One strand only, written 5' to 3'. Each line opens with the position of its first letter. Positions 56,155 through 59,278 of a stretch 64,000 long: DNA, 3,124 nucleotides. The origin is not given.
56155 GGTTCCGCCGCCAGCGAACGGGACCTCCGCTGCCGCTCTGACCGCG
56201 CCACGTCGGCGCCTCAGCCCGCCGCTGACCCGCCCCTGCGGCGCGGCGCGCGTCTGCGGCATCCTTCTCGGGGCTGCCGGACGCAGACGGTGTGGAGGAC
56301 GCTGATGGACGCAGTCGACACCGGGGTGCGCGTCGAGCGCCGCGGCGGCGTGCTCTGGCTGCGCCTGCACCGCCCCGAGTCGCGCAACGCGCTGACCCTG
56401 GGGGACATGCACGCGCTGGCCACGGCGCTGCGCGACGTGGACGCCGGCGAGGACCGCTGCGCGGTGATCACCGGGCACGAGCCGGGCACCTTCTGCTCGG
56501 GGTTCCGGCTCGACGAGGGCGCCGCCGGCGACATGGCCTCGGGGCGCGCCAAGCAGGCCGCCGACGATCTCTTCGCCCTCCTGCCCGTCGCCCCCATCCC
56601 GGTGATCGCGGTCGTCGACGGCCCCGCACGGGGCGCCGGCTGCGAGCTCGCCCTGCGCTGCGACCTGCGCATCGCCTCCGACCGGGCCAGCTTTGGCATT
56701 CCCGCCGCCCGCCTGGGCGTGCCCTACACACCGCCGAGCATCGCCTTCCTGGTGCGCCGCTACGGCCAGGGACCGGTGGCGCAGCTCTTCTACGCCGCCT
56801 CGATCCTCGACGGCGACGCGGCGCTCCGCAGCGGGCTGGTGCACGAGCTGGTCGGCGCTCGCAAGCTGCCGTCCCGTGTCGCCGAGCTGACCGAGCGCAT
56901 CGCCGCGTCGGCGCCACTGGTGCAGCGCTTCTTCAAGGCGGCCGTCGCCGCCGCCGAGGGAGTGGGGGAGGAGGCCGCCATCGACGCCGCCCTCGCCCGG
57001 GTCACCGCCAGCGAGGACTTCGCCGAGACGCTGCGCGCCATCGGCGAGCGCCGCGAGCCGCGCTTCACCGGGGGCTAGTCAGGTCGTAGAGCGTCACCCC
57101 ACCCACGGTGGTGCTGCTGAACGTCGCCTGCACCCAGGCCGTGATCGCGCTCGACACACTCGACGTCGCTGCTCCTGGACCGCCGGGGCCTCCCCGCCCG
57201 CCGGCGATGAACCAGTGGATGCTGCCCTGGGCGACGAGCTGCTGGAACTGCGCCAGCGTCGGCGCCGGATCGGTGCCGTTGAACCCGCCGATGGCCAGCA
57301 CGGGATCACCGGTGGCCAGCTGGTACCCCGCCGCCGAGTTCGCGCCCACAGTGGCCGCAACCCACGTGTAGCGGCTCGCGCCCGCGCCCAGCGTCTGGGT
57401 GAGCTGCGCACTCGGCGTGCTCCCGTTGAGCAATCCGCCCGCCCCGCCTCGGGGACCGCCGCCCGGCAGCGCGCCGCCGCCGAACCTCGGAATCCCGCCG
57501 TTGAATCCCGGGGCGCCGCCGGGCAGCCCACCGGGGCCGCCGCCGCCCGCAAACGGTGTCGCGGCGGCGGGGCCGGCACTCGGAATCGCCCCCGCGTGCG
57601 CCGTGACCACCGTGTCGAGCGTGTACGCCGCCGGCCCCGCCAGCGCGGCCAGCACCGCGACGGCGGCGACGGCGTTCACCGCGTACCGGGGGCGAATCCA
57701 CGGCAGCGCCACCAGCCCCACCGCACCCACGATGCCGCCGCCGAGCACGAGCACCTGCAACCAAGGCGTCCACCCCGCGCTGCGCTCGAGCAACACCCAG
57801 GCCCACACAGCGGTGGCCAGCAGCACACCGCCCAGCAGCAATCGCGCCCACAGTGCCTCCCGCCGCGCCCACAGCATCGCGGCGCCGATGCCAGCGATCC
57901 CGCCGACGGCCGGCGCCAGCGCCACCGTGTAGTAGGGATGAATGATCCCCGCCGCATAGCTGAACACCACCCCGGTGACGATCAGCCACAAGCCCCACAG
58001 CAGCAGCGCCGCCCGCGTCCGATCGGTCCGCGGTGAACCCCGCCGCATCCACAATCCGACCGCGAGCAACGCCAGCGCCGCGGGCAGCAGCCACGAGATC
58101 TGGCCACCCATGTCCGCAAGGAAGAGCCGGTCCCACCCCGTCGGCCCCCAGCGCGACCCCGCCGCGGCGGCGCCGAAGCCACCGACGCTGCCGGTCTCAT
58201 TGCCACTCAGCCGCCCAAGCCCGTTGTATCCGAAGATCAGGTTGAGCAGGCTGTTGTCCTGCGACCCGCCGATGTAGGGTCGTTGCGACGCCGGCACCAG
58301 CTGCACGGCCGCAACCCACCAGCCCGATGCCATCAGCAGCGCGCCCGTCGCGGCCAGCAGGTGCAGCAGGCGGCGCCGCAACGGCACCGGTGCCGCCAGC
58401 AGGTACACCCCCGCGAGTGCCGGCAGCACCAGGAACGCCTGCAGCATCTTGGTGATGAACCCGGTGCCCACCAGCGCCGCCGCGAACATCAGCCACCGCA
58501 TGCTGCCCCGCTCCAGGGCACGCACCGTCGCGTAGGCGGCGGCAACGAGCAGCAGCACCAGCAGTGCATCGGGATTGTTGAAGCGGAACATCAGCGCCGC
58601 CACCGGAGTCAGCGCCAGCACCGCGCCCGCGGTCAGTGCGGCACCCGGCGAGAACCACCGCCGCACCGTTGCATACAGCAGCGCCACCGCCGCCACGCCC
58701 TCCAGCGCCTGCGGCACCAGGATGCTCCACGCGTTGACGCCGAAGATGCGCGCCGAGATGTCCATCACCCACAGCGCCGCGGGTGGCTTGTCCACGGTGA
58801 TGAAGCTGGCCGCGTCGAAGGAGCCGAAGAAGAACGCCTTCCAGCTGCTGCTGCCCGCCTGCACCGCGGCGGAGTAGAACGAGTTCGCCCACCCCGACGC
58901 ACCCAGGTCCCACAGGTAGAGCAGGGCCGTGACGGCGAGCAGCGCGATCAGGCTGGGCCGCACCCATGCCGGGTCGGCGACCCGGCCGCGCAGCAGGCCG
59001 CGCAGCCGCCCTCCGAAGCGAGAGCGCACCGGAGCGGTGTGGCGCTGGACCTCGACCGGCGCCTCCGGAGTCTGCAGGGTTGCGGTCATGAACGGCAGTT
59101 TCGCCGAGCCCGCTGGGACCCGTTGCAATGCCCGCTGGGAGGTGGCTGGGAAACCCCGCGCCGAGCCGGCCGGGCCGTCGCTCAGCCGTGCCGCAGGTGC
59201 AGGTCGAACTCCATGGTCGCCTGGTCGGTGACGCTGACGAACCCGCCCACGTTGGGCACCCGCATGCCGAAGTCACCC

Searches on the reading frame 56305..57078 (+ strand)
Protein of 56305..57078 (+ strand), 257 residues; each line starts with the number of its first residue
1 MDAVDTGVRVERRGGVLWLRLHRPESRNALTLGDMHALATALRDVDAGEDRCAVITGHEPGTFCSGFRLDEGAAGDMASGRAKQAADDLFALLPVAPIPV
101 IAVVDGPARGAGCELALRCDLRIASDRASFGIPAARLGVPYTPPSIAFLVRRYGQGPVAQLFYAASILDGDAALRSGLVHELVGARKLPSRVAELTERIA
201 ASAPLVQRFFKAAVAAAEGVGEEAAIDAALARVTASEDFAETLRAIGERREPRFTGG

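Call 51: search_protein_families(library=ncbifam, proteins=[window:56305-57078:+], max_evalue=1e-10)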
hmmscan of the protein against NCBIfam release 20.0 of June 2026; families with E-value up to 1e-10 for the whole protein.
window:56305-57078:+ (257 aa): 60 families (the best 25 are shown)
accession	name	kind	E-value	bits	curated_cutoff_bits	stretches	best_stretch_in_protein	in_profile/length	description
NF004781.0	PRK06127.1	subfamily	3.7e-43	148.1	291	1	7-256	12-268/269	enoyl-CoA hydratase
NF004796.0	PRK06144.1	subfamily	9e-42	143.3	272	1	6-256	8-261/262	enoyl-CoA hydratase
NF051848.1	EnCoAHydtEchA19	equivalog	4e-41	141.3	400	1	8-256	2-257/258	enoyl-CoA hydratase EchA19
NF005891.0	PRK07854.1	equivalog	2e-40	138.9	237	1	10-256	4-242/243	enoyl-CoA hydratase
NF004840.0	PRK06190.1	equivalog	1.7e-33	116.4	253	1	8-240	6-241/260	enoyl-CoA hydratase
NF005126.0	PRK06563.1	subfamily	7e-32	110.8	261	1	6-256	7-262/263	crotonase/enoyl-CoA hydratase family protein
NF006100.0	PRK08252.1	subfamily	9.2e-32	110.6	282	1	7-256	4-253/254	crotonase/enoyl-CoA hydratase family protein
NF004475.0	PRK05809.1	subfamily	2.2e-31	109.3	394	1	8-255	6-258/260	short-chain-enoyl-CoA hydratase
NF006699.0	PRK09245.1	subfamily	3.1e-31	108.6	354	1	8-256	5-265/266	crotonase/enoyl-CoA hydratase family protein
NF007239.0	PRK09674.1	equivalog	9.7e-31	107.2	371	1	10-256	8-256/257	2,3-dehydroadipyl-CoA hydratase PaaF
NF005802.0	PRK07657.1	equivalog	2.5e-30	105.9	363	1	15-256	13-259/260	enoyl-CoA hydratase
NF042430.2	EnCoAhydt_DpgD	equivalog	1.6e-29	103.2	400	1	11-256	2-257/258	enoyl-CoA-hydratase DpgD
NF008506.0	PRK11423.1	equivalog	2.8e-29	102.4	257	1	15-256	13-260/261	methylmalonyl-CoA decarboxylase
NF004525.0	PRK05870.1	equivalog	3.7e-29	102.4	285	1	8-237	5-234/249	enoyl-CoA hydratase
NF006008.0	PRK08139.1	equivalog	6e-29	101.4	313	1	8-255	13-264/266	enoyl-CoA hydratase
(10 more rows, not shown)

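Call 52: search_solved_structures(query=window:56305-57078:+, max_evalue=1e-8)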
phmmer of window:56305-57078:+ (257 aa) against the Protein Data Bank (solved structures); distinct sequences matched with E-value up to 1e-8: 132 (the best 60 are shown).
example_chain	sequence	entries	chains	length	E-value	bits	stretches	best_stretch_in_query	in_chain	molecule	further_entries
5z7r_A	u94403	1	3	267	1.6e-26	96.8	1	8-241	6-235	Short-chain-enoyl-CoA hydratase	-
4k2n_A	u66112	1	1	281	4e-26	95.4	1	8-256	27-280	Enoyl-CoA hydratase/carnithine racemase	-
5zai_A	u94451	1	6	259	1.1e-23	87.4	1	8-256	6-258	3-hydroxypropionyl-coenzyme A dehydratase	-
3rsi_A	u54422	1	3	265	1.4e-23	87.1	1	9-256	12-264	Putative enoyl-CoA hydratase/isomerase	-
5ylo_A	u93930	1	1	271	1.6e-23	86.9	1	10-256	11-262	Probable enoyl-CoA hydratase/isomerase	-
3p5m_A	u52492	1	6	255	3.3e-23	85.9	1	6-256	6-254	Enoyl-CoA hydratase/isomerase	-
4fzw_A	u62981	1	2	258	3.4e-23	85.8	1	10-256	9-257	2,3-dehydroadipyl-CoA hydratase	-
5dtw_A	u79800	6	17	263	7.9e-23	84.6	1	12-256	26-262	enoyl-CoA hydratase echA6 | Probable enoyl-CoA hydratase echA6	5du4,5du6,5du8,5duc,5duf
3he2_A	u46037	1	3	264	1e-22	84.3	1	11-256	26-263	enoyl-CoA hydratase echA6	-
5dtp_A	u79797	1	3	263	1.1e-22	84.2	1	12-256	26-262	Probable enoyl-CoA hydratase echA6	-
8uja_B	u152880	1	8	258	1.3e-22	83.9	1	7-254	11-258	T33-fn10: engineered enoyl-CoA hydratase/isomerase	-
3kqf_A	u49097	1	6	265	2.6e-22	82.9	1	16-256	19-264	Enoyl-CoA hydratase/isomerase family protein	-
4wcz_A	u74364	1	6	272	5.1e-22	82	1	7-254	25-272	Enoyl-CoA hydratase/isomerase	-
5xzd_A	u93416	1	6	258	5.2e-22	81.9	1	10-254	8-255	Enoyl-CoA hydratase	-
6lvp_A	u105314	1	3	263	5.2e-22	81.9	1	13-256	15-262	Enoyl-CoA hydratase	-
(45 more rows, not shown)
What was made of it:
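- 56305..57078 (+): Crotonase-family enoyl-CoA hydratase downstream of system 2. Context only. PDB matches are generic enoyl-CoA hydratases (call 52).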

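Call 78: search_protein_families(library=pfam, proteins=[window:56305-57078:+], max_evalue=0.00001)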
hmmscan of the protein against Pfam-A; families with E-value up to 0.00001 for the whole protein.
window:56305-57078:+ (257 aa): 2 families
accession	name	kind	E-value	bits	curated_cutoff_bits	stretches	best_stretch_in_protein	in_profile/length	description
PF00378.25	ECH_1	-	9.1e-38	130.4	27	1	12-256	2-250/251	Enoyl-CoA hydratase/isomerase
PF16113.10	ECH_2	-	1.7e-14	54.5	27.2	1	18-247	3-239/335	Enoyl-CoA hydratase/isomerase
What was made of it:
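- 56305..57078 (+): ECH_1 E 9e-38 (call 78).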

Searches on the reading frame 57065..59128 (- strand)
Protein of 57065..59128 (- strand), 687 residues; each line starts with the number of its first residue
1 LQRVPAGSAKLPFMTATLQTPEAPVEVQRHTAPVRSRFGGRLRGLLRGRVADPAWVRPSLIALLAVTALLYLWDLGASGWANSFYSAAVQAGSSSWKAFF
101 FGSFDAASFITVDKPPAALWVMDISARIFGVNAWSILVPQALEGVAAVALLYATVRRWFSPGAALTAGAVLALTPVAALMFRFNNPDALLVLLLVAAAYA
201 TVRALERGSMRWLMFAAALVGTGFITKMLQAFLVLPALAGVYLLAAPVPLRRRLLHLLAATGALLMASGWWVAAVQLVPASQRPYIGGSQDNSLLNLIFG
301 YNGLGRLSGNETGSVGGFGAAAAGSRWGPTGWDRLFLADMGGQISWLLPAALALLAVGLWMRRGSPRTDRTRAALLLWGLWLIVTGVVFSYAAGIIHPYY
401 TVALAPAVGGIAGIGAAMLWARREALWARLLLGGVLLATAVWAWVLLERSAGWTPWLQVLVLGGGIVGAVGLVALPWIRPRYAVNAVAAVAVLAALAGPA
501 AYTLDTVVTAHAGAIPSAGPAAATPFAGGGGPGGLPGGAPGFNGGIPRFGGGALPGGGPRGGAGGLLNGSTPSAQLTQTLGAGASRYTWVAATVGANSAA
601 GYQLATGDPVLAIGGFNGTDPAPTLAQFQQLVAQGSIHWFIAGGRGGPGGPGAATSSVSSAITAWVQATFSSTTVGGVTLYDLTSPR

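Call 78: search_protein_families(library=pfam, proteins=[window:57065-59128:-], max_evalue=0.00001)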
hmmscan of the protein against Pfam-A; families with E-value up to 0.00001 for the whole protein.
window:57065-59128:- (687 aa): 2 families
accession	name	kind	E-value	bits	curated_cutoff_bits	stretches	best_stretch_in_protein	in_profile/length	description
PF13231.12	PMT_2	-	2.6e-35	122.4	26.1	1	113-271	1-160/160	Dolichyl-phosphate-mannose-protein mannosyltransferase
PF24878.1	YkcB_C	-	1.5e-29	102.2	27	1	576-668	1-84/85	Putative mannosyltransferase YkcB-like, C-terminal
